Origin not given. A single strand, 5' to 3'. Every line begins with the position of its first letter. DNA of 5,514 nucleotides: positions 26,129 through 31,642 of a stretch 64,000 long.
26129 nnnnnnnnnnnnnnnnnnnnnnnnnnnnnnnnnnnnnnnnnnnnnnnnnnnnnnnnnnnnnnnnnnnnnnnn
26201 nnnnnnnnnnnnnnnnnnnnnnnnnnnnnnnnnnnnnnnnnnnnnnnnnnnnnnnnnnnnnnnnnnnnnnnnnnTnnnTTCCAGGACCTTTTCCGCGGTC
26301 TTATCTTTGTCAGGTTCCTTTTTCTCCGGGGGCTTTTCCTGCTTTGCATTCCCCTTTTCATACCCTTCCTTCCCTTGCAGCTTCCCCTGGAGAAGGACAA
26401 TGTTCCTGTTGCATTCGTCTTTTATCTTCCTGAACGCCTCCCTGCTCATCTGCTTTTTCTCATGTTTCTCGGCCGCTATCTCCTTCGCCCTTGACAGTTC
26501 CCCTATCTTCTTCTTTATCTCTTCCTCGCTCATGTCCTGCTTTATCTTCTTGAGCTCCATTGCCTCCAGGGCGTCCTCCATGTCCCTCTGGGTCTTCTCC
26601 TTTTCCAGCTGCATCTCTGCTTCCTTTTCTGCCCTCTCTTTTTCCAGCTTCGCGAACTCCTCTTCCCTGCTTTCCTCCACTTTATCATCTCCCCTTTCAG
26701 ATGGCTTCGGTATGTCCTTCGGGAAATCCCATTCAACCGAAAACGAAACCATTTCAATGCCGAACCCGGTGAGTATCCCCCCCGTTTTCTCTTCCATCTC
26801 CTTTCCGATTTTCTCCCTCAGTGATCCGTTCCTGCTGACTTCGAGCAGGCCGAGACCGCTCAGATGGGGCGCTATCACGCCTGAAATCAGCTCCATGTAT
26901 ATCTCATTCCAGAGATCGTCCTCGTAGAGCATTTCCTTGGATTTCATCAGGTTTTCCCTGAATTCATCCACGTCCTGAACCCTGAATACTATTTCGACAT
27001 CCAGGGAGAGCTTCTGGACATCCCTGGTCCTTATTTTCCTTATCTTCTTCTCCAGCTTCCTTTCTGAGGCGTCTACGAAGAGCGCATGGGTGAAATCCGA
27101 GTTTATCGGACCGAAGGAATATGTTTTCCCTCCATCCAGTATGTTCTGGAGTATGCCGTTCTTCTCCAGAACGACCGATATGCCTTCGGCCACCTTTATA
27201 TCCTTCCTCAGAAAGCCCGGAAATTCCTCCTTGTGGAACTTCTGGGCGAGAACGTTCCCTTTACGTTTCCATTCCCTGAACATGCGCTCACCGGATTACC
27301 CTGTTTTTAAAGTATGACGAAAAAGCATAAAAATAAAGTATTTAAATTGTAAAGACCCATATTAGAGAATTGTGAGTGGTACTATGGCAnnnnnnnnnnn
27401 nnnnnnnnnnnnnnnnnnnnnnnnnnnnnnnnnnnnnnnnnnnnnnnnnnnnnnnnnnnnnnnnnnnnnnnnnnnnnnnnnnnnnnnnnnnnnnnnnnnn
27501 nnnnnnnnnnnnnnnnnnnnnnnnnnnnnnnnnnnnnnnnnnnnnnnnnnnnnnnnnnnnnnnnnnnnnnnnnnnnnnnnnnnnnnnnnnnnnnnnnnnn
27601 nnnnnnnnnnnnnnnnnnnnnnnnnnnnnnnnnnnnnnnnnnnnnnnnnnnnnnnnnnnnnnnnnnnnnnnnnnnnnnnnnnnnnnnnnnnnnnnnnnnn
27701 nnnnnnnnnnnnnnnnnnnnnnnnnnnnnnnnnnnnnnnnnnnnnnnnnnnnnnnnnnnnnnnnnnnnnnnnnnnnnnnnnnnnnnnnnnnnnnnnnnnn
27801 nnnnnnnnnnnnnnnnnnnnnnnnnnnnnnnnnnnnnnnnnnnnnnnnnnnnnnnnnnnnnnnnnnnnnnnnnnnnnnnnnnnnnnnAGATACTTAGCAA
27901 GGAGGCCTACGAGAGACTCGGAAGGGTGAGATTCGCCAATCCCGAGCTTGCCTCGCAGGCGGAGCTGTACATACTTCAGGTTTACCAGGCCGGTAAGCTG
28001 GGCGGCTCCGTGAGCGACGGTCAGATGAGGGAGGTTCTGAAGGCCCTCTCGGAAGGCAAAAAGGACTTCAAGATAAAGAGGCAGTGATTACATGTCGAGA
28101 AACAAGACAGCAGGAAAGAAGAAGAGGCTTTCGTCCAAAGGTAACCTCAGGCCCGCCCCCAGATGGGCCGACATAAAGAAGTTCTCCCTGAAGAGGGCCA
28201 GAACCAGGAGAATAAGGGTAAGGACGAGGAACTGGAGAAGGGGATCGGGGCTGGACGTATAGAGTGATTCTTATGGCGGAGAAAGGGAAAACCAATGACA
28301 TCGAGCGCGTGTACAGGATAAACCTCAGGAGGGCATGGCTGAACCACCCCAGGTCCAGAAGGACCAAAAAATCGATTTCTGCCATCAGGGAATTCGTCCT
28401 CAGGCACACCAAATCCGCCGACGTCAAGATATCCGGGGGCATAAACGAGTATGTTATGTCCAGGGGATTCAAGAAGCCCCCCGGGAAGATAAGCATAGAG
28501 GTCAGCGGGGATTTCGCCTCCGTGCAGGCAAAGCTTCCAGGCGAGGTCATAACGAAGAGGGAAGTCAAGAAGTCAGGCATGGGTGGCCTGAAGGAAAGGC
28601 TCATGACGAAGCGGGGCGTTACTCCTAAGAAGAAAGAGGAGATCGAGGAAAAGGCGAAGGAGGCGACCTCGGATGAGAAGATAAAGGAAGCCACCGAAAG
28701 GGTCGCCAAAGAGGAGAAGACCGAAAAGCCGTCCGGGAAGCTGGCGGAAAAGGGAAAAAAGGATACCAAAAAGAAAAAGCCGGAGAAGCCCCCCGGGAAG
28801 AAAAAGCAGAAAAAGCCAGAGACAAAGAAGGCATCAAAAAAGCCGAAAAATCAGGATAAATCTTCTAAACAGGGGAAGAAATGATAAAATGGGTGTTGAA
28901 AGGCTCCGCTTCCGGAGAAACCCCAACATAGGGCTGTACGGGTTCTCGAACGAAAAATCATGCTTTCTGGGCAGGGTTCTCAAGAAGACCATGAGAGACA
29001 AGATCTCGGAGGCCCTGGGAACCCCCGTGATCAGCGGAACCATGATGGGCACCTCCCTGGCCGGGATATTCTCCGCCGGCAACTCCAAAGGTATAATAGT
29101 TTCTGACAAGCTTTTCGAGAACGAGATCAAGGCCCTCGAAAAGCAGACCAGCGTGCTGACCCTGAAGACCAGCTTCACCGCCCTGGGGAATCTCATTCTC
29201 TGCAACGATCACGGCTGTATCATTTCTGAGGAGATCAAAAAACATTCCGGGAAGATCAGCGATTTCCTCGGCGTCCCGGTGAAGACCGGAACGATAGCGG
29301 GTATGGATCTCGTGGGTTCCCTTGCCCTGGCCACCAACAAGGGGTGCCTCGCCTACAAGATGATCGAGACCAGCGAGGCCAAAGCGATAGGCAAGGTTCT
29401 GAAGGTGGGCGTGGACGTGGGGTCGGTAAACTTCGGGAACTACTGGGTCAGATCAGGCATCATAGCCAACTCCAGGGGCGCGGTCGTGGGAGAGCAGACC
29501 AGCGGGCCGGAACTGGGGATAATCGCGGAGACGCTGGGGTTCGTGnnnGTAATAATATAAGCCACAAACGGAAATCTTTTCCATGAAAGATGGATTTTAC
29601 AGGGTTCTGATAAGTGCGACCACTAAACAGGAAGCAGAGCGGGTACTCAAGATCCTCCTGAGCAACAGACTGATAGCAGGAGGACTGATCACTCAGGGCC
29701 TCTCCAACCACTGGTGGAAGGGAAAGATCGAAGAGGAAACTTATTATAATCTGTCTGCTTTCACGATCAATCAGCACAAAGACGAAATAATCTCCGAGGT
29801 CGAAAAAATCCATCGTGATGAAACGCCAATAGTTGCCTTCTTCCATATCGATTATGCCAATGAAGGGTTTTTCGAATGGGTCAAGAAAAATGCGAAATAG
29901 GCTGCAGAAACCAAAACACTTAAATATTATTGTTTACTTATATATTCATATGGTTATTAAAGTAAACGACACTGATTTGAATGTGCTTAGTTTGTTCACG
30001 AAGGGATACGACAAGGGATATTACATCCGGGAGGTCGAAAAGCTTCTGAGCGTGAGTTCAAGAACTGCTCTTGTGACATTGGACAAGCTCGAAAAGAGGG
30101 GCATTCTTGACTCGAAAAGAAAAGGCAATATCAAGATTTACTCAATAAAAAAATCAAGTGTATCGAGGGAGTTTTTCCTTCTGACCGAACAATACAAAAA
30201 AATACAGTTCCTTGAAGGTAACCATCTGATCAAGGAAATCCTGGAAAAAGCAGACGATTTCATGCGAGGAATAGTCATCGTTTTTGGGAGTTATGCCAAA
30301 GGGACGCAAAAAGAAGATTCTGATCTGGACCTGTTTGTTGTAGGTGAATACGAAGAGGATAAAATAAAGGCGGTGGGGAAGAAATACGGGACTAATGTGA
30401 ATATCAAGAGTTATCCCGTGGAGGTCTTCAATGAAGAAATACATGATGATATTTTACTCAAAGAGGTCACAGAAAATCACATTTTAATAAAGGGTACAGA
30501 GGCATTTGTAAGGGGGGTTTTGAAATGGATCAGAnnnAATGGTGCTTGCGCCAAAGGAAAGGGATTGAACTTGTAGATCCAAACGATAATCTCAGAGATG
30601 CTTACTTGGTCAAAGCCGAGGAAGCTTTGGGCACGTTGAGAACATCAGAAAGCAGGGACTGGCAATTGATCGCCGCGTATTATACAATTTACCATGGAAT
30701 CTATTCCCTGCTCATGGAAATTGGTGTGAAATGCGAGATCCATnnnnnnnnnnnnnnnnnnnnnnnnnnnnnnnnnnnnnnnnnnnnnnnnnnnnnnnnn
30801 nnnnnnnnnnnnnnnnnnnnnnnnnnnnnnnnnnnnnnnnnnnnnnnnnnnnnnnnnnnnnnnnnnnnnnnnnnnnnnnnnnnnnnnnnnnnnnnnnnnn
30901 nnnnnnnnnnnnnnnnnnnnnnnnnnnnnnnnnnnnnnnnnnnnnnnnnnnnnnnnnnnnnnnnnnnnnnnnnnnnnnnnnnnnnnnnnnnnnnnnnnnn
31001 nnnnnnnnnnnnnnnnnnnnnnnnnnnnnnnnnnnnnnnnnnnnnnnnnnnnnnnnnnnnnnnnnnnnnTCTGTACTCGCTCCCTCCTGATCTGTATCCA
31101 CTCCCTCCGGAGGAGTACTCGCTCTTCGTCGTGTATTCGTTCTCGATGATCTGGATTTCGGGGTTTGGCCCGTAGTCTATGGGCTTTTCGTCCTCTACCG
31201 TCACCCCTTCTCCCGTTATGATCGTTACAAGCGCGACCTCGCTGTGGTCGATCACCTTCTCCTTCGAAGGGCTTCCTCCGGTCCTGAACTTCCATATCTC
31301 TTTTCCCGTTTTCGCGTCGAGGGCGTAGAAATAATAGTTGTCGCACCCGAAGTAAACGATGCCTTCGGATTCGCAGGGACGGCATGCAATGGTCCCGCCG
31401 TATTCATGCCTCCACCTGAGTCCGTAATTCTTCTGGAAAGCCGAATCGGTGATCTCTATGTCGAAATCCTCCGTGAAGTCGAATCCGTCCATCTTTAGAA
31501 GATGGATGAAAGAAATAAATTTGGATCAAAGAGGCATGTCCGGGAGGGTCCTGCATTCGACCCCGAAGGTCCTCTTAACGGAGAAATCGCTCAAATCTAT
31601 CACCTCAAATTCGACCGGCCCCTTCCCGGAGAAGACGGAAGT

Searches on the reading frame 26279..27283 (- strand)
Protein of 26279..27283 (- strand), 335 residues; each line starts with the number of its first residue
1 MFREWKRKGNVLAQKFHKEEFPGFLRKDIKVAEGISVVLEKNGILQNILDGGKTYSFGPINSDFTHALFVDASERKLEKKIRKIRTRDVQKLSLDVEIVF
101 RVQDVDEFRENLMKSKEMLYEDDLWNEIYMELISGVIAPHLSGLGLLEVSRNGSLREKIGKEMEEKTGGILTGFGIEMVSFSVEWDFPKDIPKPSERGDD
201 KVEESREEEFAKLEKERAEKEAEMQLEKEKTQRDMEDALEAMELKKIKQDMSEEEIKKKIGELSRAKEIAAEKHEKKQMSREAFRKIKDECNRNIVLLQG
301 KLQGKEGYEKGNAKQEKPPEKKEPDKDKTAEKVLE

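Call 79: search_protein_families(library=pfam, proteins=[window:26279-27283:-], max_evalue=0.001)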
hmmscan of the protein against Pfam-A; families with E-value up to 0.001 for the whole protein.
window:26279-27283:- (335 aa): 1 family
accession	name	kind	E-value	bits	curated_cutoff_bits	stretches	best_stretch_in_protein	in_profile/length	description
PF01145.31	Band_7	-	3.2e-11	44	23.6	1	33-221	5-175/176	SPFH domain / Band 7 family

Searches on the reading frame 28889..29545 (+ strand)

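Call 79: search_protein_families(library=pfam, proteins=[window:28889-29545:+], max_evalue=0.001)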
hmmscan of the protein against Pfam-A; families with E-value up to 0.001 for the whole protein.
window:28889-29545:+ (219 aa): 1 family
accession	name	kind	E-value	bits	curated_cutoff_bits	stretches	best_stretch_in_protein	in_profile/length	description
PF01912.23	eIF-6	-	7.4e-57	192.4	25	1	5-198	1-197/197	eIF-6 family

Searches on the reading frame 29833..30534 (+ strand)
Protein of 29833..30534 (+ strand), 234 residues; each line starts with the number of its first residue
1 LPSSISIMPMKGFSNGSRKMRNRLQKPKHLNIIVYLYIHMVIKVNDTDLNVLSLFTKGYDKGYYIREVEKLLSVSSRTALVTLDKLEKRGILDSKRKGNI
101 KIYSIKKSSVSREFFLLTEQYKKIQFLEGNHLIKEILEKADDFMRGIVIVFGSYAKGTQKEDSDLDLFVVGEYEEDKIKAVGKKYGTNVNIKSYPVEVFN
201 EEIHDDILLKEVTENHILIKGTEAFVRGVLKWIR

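Call 71: search_protein_families(library=pfam, proteins=[window:29833-30534:+], max_evalue=0.001)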
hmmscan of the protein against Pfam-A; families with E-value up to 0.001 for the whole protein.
window:29833-30534:+ (234 aa): 2 families
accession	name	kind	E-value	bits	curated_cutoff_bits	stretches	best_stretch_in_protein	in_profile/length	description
PF01909.29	NTP_transf_2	-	1.5e-09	38.5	21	1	134-198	5-71/93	Nucleotidyltransferase domain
PF18765.7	Polbeta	-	4e-09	36.9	26.9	1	133-220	3-88/93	Polymerase beta, Nucleotidyltransferase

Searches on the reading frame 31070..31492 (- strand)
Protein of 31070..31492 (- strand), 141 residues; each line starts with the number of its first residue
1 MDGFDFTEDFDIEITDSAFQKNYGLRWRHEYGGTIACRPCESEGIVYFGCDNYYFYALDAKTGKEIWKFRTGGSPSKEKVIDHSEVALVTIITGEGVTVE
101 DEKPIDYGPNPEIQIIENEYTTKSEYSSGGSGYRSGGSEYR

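Call 7: search_protein_families(library=pfam, proteins=[window:31070-31492:-], max_evalue=0.01)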
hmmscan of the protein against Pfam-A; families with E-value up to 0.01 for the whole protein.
window:31070-31492:- (141 aa): 3 families
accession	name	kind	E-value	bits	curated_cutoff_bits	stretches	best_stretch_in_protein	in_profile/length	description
PF13570.13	Beta-prop_ACSF4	-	2e-09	37.8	133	1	23-99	81-160/329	Beta-alanine-activating enzyme, beta-propeller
PF01011.28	PQQ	-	0.00036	19.8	26.7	1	34-77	48-91/595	Glucose/ethanol/alcohol dehydrogenase, beta-propeller domain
PF13360.13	PQQ_2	-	0.00089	19.4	27.6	1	26-89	56-117/233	Outer membrane protein assembly factor BamB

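Call 8: search_protein_families(library=ncbifam, proteins=[window:31070-31492:-], max_evalue=0.01)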
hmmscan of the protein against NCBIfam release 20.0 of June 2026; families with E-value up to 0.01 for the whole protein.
window:31070-31492:- (141 aa): 5 families
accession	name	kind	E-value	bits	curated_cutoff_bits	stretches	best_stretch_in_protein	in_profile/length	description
NF053615.1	SerThrKinAfsKStmc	equivalog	9.7e-07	27.8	1300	1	26-77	727-778/809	protein serine/threonine kinase AfsK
TIGR03300.1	assembly_YfgL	equivalog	7.2e-05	21.6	285.2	1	25-71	127-173/377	outer membrane protein assembly factor BamB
TIGR04528.1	acido_non_PQQ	subfamily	0.00013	20.9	650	1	30-71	45-85/493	acido-empty-quinoprotein group A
TIGR03075.1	PQQ_enz_alc_DH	subfamily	0.00013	20.7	480.05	1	43-74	475-506/530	PQQ-dependent dehydrogenase, methanol/ethanol family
NF008351.0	PRK11138.1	equivalog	0.0012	17.5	423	1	38-85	115-162/394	outer membrane protein assembly factor BamB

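Call 51: find_homologous_proteins(query=window:31070-31492:-, max_evalue=0.001)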
Query window:31070-31492:- (141 aa): 4 proteins with E <= 0.001 among 38 candidates.
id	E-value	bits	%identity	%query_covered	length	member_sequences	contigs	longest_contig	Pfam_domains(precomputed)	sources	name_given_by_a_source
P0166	9.1e-92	323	100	100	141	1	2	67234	PF13570.14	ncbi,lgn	-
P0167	2.9e-17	81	34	70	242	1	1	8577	PF01011.29,PF13360.14,PF13570.14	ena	-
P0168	1.2e-14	72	39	35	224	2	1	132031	PF01011.29,PF13360.14,PF13570.14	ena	-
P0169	5.7e-9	54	40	34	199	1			PF01011.29,PF13360.14,PF13570.14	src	-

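Call 52: find_encoding_contigs(protein=P0166, flank=10000, max_places=3)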
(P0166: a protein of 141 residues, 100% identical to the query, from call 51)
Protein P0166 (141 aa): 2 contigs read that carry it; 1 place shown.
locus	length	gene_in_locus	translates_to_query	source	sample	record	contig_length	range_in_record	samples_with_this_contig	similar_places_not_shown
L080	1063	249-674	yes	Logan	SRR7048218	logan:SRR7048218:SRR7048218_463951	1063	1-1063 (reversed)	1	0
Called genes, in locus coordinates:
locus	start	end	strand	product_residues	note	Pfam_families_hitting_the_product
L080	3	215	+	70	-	?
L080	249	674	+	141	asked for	PF13570:Beta-prop_ACSF4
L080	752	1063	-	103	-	?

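Call 80: list_cluster_members(proteins=[P0166, P0122, P0124, P0145])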
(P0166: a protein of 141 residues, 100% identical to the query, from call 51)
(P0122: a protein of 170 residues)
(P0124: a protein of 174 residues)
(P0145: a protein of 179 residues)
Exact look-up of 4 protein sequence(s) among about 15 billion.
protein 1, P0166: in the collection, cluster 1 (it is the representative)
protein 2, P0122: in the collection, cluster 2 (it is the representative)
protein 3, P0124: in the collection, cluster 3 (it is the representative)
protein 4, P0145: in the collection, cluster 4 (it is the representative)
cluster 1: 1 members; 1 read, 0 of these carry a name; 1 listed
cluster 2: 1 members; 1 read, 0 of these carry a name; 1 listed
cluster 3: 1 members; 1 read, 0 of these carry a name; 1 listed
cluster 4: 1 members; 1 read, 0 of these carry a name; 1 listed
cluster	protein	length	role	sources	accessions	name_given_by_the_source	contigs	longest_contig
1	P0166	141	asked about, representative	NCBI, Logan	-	-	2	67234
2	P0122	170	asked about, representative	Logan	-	-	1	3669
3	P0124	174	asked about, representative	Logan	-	-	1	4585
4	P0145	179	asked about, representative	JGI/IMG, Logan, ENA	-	-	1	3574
